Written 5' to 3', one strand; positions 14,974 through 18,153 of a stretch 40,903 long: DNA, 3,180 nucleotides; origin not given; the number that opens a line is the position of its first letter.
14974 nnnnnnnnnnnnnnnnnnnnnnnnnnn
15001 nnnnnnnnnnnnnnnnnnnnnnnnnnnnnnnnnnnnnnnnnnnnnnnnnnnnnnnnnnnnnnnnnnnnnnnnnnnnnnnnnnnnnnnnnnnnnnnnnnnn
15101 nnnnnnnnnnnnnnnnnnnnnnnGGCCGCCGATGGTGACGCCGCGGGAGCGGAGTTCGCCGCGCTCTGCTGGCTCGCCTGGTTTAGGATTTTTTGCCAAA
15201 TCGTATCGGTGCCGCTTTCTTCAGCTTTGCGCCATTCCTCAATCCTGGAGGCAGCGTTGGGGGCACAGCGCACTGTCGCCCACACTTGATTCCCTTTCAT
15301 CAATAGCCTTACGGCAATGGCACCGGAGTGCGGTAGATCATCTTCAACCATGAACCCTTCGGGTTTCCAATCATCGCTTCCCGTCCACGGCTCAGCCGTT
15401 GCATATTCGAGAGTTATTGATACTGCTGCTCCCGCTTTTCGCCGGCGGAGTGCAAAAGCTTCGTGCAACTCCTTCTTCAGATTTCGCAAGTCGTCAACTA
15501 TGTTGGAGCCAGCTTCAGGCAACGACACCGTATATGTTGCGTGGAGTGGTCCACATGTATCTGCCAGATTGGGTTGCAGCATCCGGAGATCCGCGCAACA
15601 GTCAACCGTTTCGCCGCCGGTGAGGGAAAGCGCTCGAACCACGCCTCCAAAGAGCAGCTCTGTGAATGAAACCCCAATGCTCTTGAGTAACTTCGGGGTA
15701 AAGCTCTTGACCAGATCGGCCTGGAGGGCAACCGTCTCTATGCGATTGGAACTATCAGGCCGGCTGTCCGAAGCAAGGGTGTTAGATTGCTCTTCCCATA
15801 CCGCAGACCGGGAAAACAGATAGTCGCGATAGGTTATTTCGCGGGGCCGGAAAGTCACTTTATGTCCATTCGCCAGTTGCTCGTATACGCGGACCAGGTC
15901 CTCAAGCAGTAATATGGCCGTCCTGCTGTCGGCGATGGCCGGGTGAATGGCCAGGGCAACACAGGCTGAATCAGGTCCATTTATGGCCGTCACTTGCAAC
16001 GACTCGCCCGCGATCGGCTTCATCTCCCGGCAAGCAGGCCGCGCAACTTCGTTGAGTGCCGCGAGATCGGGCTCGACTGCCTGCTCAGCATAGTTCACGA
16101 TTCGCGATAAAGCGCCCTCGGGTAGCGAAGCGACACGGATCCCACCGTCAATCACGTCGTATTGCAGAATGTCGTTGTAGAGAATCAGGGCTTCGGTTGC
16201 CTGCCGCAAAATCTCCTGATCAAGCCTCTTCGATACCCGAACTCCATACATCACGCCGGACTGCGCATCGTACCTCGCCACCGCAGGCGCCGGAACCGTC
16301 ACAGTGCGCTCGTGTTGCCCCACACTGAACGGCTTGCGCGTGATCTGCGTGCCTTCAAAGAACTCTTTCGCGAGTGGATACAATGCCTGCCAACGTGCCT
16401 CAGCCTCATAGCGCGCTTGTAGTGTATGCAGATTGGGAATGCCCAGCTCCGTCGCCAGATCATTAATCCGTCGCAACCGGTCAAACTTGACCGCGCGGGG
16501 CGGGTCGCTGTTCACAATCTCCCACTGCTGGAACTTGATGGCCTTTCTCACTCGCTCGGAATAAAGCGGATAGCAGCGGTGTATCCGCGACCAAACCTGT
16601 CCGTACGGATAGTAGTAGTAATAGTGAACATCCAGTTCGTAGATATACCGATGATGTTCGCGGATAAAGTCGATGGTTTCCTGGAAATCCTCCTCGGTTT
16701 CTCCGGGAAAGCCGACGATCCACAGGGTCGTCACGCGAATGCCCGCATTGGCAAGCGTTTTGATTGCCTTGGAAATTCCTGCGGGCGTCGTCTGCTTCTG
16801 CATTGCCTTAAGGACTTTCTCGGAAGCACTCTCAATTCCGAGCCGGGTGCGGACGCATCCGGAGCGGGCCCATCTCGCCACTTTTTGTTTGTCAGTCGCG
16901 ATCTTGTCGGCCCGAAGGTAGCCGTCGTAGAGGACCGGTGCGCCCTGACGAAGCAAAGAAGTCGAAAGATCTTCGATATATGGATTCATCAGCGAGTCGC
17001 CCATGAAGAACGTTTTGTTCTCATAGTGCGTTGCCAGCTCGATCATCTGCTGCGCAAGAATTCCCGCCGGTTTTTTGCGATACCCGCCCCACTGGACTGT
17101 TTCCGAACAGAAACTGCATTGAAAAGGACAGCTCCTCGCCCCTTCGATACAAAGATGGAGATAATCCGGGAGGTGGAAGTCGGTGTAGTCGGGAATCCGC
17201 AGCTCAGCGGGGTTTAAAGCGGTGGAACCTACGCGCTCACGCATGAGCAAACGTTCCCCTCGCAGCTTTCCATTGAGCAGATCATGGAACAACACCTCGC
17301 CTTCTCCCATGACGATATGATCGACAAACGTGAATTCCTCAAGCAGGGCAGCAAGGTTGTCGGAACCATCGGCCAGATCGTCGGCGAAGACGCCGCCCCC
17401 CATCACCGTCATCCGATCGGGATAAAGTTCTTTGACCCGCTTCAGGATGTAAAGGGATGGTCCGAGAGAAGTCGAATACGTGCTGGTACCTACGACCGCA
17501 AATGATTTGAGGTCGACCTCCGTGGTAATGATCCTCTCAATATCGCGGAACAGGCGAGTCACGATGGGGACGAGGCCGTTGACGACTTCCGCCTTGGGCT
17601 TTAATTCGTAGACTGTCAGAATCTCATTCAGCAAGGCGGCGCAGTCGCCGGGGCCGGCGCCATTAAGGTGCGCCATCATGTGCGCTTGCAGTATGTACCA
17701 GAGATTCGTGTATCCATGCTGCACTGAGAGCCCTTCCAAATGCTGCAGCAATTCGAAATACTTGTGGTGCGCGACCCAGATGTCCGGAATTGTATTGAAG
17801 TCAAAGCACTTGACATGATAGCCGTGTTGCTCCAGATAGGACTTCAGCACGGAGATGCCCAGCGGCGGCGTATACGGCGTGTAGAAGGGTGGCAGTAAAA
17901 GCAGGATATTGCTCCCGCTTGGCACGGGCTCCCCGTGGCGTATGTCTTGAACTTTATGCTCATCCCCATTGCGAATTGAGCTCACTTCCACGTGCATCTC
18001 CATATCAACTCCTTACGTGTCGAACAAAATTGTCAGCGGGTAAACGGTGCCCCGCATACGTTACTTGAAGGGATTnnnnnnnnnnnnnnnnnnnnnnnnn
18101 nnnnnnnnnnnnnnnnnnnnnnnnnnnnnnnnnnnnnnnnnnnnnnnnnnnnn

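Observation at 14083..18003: Single 1306-aa polypeptide fusing a B12-radical SAM enzyme, a degenerate condensation-like domain and a TauD dioxygenase, wedged between two NRPS genes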

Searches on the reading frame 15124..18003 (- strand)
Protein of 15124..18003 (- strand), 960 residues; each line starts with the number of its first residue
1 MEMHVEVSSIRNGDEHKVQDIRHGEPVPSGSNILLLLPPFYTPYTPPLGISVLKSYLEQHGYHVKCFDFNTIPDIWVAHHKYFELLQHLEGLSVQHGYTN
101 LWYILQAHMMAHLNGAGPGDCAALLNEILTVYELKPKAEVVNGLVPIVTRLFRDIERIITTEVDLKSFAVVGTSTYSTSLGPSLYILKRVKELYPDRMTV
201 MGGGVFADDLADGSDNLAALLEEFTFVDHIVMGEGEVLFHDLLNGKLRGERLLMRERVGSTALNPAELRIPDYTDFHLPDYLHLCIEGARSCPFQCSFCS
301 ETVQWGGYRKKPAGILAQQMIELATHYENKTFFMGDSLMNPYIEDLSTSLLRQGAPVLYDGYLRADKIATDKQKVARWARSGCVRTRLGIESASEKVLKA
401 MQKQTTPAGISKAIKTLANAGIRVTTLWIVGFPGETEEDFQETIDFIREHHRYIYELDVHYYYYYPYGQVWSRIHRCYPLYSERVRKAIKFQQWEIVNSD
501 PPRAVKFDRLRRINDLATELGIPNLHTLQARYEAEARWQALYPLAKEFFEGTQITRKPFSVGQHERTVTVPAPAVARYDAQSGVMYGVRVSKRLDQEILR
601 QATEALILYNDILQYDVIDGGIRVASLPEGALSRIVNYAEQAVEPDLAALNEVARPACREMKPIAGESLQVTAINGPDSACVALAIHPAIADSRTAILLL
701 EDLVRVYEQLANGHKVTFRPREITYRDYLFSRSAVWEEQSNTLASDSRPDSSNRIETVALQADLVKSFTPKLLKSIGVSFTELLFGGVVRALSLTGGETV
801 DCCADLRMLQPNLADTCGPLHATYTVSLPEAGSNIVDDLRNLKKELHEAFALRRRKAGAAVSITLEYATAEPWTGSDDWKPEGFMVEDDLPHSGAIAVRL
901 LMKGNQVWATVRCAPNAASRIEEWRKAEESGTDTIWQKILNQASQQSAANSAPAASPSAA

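Call 70: predict_structure(alignment_id=A3)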
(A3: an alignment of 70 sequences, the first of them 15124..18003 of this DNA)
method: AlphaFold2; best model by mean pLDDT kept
length: 960 residues; sequences in the alignment: 70
mean_pLDDT: 87.1   pTM: 0.88
mean pLDDT of the five models: 87.1, 86.7, 86.0, 84.9, 84.5
residues with pLDDT >= 90: 615; 70-90: 228; 50-70: 71; < 50: 46
segments of 3 or more residues with pLDDT < 50: 1-17, 293-306, 737-746, 958-960
pLDDT, mean of each block of 10 residues (from residue 1): 36 46 88 96 88 95 97 93 92 71 94 97 97 94 98 97 96 90 97 97 66 85 95 87 94 82 82 93 84 44 52 94 96 85 94 96 90 97 93 92 89 97 94 94 95 92 63 75 95 88 89 89 84 92 91 85 68 60 90 97 96 90 88 94 94 93 94 98 96 96 97 92 91 57 50 86 86 92 96 88 92 94 91 93 93 72 93 91 88 84 90 92 93 91 88 57
secondary structure, 60 per line:
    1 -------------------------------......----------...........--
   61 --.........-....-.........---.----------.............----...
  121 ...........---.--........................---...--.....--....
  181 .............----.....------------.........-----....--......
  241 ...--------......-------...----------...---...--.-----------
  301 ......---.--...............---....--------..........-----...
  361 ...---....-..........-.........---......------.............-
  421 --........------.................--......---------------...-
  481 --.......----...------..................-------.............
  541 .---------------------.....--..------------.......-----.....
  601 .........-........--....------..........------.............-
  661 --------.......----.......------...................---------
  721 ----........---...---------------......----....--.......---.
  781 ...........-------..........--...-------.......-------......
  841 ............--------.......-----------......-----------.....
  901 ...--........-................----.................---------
elements in order (helices of 4 or more, strands of 3 or more residues): E32-37 H48-58 E63-68 H73-76 H78-86 H101-113 H118-131 H138-161 E170-174 H177-193 E198-202 H215-223 E229-232 H235-243 E252-254 E284-286 H301-306 H313-327 E331-334 H343-352 E358-363 H367-370 H372-381 E383-391 H395-400 H407-419 E423-430 H437-453 E456-461 E477-479 H483-489 E494-496 H503-520 H528-541 H563-567 E584-590 H596-609 H611-614 E615-618 E621-624 H631-635 E636-640 H647-659 E669-675 E680-686 H693-711 H725-732 E754-759 H764-767 H770-776 H780-791 E799-805 E821-827 H835-852 E861-867 E879-884 E896-903 E906-913 H915-930 H935-951

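Call 72: fold_search(model_id=the predicted structure, library=pdb)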
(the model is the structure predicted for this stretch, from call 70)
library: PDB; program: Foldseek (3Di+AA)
matches with E <= 10: 1395; with E <= 0.001: 265
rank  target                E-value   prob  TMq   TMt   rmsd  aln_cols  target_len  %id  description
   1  9lco_A                5.2e-17  1.00  0.30  0.21  10.8       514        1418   16  PvdL-PCP2-E2-C3-A3 in complex with MLP (NRPS cross-module) (released 2026-01-07)
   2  6ta8_B                9.3e-17  1.00  0.30  0.59   7.5       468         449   14  Crystal structure of the epimerization domain from the third module of tyrocidine synthetase B, TycB3(E) (released 2020-11-18)
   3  6ta8_A                1.9e-16  1.00  0.30  0.61   6.8       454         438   14  Crystal structure of the epimerization domain from the third module of tyrocidine synthetase B, TycB3(E) (released 2020-11-18)
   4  8rz6_B                2.0e-16  1.00  0.28  0.55   7.1       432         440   16  SeMet derivative structure of the condensation domain TomBC from the Tomaymycin non-ribosomal peptide synthetase (released 2024-06-26)
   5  8rz6_A                2.0e-16  1.00  0.28  0.54   7.2       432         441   16  SeMet derivative structure of the condensation domain TomBC from the Tomaymycin non-ribosomal peptide synthetase (released 2024-06-26)
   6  2xhg                  2.1e-16  1.00  0.29  0.55   8.0       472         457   12  Crystal Structure of the Epimerization Domain from the Initiation Module of Tyrocidine Biosynthesis (released 2011-07-06)
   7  9uay_A                5.8e-16  1.00  0.29  0.57   6.6       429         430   16  Crystal structure of CmnI (released 2026-03-11)
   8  8qnf                  6.1e-16  1.00  0.29  0.56   6.3       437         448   16  Crystal structure of the Condensation domain TomBC from the Tomaymycin non-ribosomal peptide synthetase (released 2024-06-26)
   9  5isx_A                1.0e-15  1.00  0.30  0.52   7.8       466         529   11  Structure of the holo PCP-E didomain of the gramicidin S synthetase A (released 2016-06-29)
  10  9a82_MODEL_1_A        1.1e-15  1.00  0.28  0.48   7.0       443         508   16  Tomaymycin NRPS system: complex of the substrate-loaded peptidyl-carrier-protein domain from the A module (APC (released 2024-06-21)
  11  8fx7_B                1.1e-15  1.00  0.28  0.48   9.5       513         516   17  Non-ribosomal PCP-C didomain (ester stabilised leucine) acceptor bound state (released 2023-06-21)
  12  5u89_A                1.3e-15  1.00  0.30  0.28  22.7      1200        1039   10  Crystal structure of a cross-module fragment from the dimodular NRPS DhbF (released 2017-05-10)
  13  9bfd_A                1.3e-15  1.00  0.28  0.46   8.7       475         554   12  Tyrocidine synthetase modules 1 and 2 crosslinked in the condensation state, complex A (released 2024-10-09)
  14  5isw                  1.4e-15  1.00  0.31  0.51   9.1       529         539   12  Structure of the apo PCP-E didomain of the gramicidin S synthetase A (released 2016-06-29)
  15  9bfg_A                1.6e-15  1.00  0.31  0.51   8.8       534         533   13  Structure of the crosslinked PCP-E didomain of tyrocidine synthetase A (released 2024-10-09)
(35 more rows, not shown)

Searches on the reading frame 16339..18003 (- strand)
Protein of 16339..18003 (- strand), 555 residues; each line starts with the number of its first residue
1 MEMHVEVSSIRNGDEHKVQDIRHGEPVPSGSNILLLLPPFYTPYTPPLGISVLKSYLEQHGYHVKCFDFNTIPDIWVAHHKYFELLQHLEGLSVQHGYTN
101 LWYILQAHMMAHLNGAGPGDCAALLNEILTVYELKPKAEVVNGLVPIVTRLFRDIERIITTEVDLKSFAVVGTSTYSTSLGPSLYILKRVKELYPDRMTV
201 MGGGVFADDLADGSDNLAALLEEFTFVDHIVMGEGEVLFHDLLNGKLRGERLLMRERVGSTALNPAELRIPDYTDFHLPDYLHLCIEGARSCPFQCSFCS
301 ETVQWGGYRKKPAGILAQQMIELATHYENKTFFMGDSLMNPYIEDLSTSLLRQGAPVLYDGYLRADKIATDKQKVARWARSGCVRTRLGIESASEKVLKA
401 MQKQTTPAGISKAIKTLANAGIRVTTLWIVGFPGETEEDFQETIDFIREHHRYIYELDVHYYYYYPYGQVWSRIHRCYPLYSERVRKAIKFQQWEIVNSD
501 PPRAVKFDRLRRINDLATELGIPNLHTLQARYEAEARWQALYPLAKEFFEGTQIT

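Call 29: search_solved_structures(query=window:16339-18003:-, max_evalue=0.001)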
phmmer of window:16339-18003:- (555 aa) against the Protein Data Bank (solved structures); distinct sequences matched with E-value up to 0.001: 5.
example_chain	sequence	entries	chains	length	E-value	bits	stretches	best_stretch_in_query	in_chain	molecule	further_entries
9ccb_A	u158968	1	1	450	4.8e-09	38.5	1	285-449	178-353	Radical SAM core domain-containing protein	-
6fd2_B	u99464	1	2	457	9.7e-06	27.6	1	270-457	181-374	Putative apramycin biosynthetic oxidoreductase 4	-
7kdx_A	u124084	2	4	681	1.9e-05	26.6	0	171-249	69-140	Methyltransferase TokK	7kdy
2qgq_A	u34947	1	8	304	6.4e-05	24.9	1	389-499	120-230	Protein TM_1862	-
4jc0_A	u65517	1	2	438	0.00012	24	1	389-499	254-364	Ribosomal protein S12 methylthiotransferase RimO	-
